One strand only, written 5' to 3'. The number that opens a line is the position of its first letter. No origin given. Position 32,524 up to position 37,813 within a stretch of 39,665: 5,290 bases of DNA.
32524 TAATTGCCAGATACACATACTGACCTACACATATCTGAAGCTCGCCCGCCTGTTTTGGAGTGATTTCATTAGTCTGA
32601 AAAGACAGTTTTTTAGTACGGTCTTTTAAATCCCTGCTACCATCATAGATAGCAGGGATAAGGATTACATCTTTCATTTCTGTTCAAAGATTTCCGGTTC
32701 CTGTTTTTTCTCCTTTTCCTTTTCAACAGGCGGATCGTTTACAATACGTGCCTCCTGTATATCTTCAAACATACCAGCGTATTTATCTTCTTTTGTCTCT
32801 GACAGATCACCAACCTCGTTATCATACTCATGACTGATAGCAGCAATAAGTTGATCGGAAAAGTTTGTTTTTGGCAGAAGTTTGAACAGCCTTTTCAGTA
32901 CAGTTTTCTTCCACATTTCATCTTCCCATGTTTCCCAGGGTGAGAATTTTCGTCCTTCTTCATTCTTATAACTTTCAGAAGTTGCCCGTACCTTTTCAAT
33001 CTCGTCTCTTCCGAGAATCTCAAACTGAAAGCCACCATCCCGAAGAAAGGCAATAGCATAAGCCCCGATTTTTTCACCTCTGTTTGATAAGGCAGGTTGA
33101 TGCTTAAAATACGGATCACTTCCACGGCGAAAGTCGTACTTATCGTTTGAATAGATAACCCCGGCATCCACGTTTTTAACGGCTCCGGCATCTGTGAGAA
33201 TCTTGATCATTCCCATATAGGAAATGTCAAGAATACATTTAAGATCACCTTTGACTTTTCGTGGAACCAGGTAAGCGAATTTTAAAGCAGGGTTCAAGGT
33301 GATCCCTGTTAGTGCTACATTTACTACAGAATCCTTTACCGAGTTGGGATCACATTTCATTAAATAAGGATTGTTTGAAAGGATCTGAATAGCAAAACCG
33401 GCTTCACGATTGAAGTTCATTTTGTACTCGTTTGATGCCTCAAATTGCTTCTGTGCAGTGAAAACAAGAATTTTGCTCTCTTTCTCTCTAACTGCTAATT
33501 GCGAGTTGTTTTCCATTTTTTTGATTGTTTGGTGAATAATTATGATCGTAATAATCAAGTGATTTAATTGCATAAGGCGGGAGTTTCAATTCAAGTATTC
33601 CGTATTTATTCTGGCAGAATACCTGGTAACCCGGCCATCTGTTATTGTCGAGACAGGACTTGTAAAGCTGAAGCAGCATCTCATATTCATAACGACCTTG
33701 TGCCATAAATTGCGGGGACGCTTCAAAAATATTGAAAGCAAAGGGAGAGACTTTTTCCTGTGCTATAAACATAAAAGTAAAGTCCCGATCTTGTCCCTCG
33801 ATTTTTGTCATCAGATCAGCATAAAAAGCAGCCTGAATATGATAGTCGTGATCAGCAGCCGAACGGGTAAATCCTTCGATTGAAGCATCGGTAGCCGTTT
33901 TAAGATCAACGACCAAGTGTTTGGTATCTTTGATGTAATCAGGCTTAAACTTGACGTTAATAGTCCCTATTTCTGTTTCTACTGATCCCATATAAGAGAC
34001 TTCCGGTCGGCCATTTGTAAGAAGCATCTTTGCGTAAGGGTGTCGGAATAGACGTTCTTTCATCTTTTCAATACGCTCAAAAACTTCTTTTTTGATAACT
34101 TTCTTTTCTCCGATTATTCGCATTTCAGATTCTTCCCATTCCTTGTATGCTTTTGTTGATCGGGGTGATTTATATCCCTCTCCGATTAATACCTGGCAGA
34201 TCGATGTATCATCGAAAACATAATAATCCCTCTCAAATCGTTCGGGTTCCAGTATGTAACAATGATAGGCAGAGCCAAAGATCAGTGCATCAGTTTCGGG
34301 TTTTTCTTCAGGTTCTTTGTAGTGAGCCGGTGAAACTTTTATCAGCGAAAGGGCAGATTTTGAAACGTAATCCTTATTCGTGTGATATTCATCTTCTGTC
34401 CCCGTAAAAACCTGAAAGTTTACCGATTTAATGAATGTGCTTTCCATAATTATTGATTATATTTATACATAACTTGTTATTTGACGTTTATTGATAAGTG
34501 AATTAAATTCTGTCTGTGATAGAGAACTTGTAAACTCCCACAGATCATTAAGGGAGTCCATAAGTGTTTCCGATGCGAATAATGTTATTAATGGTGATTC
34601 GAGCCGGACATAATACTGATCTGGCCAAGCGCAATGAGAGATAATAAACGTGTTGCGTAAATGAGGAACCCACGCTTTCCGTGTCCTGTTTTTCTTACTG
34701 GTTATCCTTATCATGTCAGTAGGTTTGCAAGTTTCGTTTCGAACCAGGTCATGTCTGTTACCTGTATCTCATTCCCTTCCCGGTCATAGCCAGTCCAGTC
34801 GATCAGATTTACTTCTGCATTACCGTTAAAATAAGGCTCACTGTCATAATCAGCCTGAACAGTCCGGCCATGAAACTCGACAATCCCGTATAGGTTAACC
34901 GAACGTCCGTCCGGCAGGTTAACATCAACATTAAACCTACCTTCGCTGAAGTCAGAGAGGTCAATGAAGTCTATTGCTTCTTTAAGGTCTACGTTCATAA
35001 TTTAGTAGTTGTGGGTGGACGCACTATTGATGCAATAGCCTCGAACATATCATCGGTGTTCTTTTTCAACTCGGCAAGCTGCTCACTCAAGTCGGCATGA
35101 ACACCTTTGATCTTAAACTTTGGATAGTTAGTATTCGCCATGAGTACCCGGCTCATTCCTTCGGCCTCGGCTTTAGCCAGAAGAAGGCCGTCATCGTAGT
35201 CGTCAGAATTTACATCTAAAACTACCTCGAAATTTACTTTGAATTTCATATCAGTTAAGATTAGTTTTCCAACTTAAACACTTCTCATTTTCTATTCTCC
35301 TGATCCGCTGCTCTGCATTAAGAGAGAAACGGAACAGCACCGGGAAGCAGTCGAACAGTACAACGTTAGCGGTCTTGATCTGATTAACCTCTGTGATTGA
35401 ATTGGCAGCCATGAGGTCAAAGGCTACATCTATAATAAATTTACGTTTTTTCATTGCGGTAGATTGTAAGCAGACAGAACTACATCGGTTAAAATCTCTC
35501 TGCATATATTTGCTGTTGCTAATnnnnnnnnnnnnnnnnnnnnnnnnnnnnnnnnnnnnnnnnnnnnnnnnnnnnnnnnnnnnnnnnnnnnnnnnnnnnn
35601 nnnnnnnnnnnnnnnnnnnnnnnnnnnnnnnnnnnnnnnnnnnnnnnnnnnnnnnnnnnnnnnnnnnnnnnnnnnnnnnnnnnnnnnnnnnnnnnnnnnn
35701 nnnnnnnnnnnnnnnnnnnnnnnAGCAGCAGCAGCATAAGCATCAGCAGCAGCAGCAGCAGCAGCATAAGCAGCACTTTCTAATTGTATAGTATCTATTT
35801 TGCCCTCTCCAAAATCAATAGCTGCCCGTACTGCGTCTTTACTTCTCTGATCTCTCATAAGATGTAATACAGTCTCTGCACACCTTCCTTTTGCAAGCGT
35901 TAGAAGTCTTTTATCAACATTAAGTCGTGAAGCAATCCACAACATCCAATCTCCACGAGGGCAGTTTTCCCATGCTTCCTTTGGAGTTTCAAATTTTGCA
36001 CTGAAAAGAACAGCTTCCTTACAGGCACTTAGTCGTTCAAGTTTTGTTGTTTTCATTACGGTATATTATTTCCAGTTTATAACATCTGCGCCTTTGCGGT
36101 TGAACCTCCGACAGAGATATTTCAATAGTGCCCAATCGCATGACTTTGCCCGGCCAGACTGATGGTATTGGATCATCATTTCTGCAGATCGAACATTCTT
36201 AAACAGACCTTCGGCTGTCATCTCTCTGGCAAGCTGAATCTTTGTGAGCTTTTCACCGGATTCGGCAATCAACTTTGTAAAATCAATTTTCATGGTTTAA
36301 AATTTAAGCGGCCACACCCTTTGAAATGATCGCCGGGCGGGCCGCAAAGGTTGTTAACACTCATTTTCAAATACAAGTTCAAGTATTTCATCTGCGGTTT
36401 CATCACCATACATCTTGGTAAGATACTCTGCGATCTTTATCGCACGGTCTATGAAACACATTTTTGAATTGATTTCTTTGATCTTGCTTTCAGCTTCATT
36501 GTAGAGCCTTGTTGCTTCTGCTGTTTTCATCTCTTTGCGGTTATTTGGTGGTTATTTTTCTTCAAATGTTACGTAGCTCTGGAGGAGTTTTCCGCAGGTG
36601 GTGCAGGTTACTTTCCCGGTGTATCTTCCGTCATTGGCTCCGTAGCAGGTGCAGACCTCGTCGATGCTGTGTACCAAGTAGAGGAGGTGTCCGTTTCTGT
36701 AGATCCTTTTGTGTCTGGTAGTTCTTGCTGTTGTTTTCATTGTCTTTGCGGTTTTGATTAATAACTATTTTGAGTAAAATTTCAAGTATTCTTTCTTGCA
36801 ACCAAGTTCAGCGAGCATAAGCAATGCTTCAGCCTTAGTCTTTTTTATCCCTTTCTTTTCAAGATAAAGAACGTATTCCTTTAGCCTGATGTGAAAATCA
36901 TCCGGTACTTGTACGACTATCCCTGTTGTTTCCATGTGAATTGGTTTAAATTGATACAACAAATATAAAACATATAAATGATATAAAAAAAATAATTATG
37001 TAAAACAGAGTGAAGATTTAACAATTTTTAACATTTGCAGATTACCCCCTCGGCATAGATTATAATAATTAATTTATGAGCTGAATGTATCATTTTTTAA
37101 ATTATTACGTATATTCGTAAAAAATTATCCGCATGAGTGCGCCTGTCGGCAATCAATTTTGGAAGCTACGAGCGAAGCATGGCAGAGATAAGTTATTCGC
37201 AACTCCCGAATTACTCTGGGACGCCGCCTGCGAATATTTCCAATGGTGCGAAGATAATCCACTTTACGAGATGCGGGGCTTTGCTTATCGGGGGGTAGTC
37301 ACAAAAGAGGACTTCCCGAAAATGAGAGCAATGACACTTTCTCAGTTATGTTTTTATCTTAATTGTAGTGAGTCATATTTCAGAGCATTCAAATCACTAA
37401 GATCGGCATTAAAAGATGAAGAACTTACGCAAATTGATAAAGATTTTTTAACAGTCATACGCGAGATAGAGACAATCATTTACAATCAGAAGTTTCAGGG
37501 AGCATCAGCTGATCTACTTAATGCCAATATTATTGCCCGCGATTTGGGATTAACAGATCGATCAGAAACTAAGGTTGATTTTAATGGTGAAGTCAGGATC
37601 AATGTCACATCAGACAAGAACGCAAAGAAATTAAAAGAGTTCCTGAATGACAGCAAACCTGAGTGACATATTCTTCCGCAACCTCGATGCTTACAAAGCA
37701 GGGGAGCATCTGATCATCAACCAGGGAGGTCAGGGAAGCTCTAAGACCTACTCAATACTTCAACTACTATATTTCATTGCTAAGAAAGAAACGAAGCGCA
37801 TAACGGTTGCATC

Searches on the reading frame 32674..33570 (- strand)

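Call 14: search_protein_families(library=pfam, proteins=[window:32674-33570:-], max_evalue=0.01)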
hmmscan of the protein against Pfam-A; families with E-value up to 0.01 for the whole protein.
window:32674-33570:- (298 aa): 1 family
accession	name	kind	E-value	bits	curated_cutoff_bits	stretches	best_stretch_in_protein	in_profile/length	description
PF03837.19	RecT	-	2.1e-34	119.3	24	1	60-235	7-177/198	RecT family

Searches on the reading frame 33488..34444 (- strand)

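Call 15: search_protein_families(library=pfam, proteins=[window:33488-34444:-], max_evalue=0.01)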
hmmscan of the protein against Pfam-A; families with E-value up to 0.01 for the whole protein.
window:33488-34444:- (318 aa): 2 families
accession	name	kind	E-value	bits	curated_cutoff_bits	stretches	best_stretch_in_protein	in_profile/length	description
PF12684.13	DUF3799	-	4.6e-35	121.9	26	1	28-274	1-224/233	PDDEXK-like domain of unknown function (DUF3799)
PF12705.13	PDDEXK_1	-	0.0028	18.1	22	1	102-219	71-178/247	PD-(D/E)XK nuclease superfamily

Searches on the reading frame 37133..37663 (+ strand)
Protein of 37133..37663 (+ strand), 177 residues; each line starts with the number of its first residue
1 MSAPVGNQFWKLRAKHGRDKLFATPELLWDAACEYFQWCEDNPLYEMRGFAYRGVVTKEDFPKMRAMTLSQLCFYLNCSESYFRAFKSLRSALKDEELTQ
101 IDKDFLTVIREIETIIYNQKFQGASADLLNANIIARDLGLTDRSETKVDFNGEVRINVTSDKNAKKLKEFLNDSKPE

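Call 15: search_protein_families(library=pfam, proteins=[window:37133-37663:+], max_evalue=0.01)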
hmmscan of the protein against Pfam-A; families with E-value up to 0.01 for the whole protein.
window:37133-37663:+ (177 aa): 1 family
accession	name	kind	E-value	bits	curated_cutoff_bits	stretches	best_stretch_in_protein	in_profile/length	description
PF16677.11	GP3_package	-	6.5e-22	78.1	29.4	1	17-145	1-104/105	DNA-packaging protein gp3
